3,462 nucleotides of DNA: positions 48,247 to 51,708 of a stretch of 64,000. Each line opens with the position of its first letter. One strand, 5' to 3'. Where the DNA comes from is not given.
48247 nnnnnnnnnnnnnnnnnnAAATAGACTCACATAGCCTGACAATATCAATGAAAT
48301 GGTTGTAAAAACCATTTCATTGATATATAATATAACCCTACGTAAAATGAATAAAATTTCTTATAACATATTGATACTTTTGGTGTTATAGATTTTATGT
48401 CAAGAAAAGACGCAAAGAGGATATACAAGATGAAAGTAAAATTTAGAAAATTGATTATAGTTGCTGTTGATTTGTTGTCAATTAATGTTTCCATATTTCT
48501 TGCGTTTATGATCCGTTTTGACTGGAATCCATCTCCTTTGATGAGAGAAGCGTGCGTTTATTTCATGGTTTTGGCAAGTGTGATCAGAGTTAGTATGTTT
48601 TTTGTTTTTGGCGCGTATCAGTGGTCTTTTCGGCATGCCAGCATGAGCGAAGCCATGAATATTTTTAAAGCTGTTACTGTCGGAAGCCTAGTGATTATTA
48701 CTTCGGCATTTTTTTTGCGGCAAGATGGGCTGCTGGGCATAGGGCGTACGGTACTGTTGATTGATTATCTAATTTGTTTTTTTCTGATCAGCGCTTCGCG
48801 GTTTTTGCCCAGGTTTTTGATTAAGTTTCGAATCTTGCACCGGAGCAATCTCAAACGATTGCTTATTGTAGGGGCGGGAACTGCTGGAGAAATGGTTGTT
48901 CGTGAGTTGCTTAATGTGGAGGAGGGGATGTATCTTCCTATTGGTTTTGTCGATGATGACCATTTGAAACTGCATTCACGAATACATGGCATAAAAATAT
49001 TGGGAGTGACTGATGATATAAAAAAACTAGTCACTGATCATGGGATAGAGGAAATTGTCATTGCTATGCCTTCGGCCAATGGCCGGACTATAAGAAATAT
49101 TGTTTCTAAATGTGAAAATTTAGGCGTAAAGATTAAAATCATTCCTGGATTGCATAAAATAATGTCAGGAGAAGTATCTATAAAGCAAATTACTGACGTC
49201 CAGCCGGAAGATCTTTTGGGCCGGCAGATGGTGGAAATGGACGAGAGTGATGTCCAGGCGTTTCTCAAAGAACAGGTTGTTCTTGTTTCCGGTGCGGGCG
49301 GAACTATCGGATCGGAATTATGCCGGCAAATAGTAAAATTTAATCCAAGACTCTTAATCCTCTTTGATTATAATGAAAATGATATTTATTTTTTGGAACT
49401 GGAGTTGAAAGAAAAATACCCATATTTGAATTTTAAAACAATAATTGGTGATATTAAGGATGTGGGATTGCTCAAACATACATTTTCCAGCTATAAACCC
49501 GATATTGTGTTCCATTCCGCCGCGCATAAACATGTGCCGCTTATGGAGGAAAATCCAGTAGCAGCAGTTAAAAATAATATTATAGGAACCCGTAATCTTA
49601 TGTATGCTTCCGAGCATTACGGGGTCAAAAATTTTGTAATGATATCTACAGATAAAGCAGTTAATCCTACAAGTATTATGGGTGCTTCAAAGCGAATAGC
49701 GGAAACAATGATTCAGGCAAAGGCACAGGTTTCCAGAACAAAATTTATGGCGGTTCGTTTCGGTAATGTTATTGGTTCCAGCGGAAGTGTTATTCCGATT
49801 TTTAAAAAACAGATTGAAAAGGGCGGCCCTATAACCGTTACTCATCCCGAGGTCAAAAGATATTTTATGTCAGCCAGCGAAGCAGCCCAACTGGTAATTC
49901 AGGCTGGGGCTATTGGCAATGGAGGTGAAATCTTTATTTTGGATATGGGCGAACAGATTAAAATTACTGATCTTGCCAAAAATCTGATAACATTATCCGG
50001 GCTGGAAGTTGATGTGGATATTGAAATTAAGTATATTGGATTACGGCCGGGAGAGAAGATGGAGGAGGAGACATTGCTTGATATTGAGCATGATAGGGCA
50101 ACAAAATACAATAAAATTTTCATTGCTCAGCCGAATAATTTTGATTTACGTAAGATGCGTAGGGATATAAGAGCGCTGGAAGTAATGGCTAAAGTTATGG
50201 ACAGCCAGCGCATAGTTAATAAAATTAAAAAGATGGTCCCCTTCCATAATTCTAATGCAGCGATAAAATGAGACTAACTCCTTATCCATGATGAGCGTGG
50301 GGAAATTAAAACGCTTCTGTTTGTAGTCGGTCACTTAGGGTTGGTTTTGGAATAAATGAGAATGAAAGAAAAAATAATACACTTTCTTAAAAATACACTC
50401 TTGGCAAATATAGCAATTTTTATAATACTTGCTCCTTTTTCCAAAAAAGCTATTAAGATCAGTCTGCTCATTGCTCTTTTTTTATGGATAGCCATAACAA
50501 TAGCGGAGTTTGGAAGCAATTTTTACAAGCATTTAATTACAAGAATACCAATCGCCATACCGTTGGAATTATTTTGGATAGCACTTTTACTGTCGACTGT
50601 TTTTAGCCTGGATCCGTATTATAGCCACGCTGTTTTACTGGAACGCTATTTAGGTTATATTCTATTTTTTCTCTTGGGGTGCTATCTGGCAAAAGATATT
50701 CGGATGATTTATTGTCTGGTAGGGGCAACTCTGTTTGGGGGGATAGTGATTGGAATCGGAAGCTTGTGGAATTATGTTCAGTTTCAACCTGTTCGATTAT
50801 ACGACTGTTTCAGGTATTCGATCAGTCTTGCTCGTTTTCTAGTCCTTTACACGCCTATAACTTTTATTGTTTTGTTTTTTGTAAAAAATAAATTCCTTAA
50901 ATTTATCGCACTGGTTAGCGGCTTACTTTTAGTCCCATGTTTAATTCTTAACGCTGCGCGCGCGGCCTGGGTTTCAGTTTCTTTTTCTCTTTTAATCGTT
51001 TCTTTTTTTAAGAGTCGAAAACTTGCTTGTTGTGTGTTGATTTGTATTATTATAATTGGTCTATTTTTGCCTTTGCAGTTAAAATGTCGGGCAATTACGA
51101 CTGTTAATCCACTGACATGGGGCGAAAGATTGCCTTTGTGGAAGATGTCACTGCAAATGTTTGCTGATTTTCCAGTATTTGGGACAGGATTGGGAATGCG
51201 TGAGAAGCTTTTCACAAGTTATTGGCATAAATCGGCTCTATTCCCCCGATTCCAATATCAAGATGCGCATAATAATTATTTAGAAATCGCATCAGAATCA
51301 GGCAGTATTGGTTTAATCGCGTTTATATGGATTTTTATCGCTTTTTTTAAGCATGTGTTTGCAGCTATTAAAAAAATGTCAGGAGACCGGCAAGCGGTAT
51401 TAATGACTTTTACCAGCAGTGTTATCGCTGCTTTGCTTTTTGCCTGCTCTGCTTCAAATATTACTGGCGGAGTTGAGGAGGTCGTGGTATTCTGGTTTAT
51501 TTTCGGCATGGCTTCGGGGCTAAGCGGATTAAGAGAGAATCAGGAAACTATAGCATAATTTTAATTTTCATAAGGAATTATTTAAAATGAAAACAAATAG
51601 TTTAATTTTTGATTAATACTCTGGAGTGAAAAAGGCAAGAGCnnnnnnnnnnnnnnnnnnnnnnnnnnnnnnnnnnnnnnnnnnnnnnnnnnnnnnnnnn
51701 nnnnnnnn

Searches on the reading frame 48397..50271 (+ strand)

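Call 3: search_protein_families(library=pfam, proteins=[window:48397-50271:+], max_evalue=0.1)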
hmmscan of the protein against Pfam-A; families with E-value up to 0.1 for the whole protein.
window:48397-50271:+ (624 aa): 12 families
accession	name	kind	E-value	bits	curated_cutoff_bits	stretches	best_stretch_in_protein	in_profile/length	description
PF02719.21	Polysacc_synt_2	-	4.6e-116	387.5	20.2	1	295-578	1-292/293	Polysaccharide biosynthesis protein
PF01370.27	Epimerase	-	5.7e-23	82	20.9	1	295-504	1-225/240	NAD dependent epimerase/dehydratase family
PF13727.12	CoA_binding_3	-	2e-18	67.5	25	1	71-250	3-175/175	CoA-binding domain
PF16363.11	GDP_Man_Dehyd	-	3.4e-16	60.1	27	1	296-419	1-130/332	GDP-mannose 4,6 dehydratase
PF04321.23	RmlD_sub_bind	-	1.6e-11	44.2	27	1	295-463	3-156/287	RmlD substrate binding domain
PF01073.25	3Beta_HSD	-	8.3e-10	38.6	22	1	296-426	1-124/280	3-beta hydroxysteroid dehydrogenase/isomerase family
PF07993.18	NAD_binding_4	-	4.3e-06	26.5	20.1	1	346-424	63-142/258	Male sterility protein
PF13460.12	NAD_binding_10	-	2.9e-05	24.4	27.2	1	299-441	1-123/184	NAD(P)H-binding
PF17836.7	PglD_N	-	0.00015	22.7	23.4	1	154-224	1-65/78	PglD N-terminal domain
PF00899.27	ThiF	-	0.0019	17.8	28.1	0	276-326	3-53/238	ThiF family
PF00106.31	adh_short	-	0.0057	16.6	26.6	1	293-357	1-62/195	short chain dehydrogenase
PF01488.26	Shikimate_DH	-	0.068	13.7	24.3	0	147-173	7-33/138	Shikimate / quinate 5-dehydrogenase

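Call 4: search_protein_families(library=ncbifam, proteins=[window:48397-50271:+], max_evalue=0.1)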
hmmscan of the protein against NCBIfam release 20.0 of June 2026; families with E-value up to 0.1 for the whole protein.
window:48397-50271:+ (624 aa): 42 families (the best 25 are shown)
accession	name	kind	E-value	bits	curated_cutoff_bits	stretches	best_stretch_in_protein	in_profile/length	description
TIGR03589.1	PseB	equivalog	4.1e-55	187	407.75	1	290-583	2-285/324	UDP-N-acetylglucosamine 4,6-dehydratase (inverting)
TIGR04130.1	FnlA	equivalog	7.6e-43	146.7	730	1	290-577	2-282/337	UDP-N-acetylglucosamine 4,6-dehydratase/5-epimerase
TIGR03023.1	WcaJ_sugtrans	equivalog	3.8e-30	105.6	410.75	1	24-269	2-246/453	undecaprenyl-phosphate glucose phosphotransferase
TIGR03025.1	EPS_sugtrans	subfamily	1.5e-29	103.5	295.55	1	24-269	2-241/445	exopolysaccharide biosynthesis polyprenyl glycosylphosphotransferase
TIGR01179.1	galE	equivalog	9.1e-19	67.4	262.3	1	295-462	2-180/332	UDP-glucose 4-epimerase GalE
TIGR04180.1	EDH_00030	hypoth_equivalog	1.2e-15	57.3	475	1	295-552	1-272/297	NAD-dependent 4,6-dehydratase LegB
TIGR03022.1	WbaP_sugtrans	subfamily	1.4e-14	54.2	403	1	22-266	2-239/456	undecaprenyl-phosphate galactose phosphotransferase WbaP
TIGR01181.1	dTDP_gluc_dehyt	equivalog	1.8e-13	50.3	365.1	1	295-553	2-277/321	dTDP-glucose 4,6-dehydratase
TIGR02622.1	CDP_4_6_dhtase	equivalog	3.1e-13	49.6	278.45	1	295-423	7-134/352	CDP-glucose 4,6-dehydratase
TIGR03013.1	EpsB_2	subfamily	4.8e-12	45.7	393.35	1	25-266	3-235/443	TIGR03013 family XrtA/PEP-CTERM system glycosyltransferase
NF007956.0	PRK10675.1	subfamily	2.8e-10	39.8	394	1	295-418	3-124/338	UDP-glucose 4-epimerase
NF007582.0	PRK10217.1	equivalog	1.3e-09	37.6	698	1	295-408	4-115/355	dTDP-glucose 4,6-dehydratase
TIGR01214.1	rmlD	equivalog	1.4e-09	37.5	224.05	1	295-461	2-153/285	dTDP-4-dehydrorhamnose reductase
TIGR03466.1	HpnA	hypoth_equivalog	3.2e-09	36.1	367.65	1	294-452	2-148/327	hopanoid-associated sugar epimerase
NF007490.0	PRK10084.1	subfamily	1.3e-08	34.2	649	1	295-408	3-114/361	dTDP-glucose 4,6-dehydratase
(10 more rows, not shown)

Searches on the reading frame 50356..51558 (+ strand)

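Call 3: search_protein_families(library=pfam, proteins=[window:50356-51558:+], max_evalue=0.1)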
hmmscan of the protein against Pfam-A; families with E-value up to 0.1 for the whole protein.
window:50356-51558:+ (400 aa): 1 family
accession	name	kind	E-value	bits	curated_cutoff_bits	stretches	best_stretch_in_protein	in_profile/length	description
PF04932.20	Wzy_C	-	2.5e-18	66.7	31.7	1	190-324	4-149/149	O-Antigen ligase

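Call 4: search_protein_families(library=ncbifam, proteins=[window:50356-51558:+], max_evalue=0.1)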
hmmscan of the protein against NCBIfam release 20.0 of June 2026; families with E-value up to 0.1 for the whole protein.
window:50356-51558:+ (400 aa): 1 family
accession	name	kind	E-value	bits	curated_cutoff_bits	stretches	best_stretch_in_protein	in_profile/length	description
TIGR00947.1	2A73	equivalog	9.4e-14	51.2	366.4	1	19-370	26-403/425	IctB family putative bicarbonate transporter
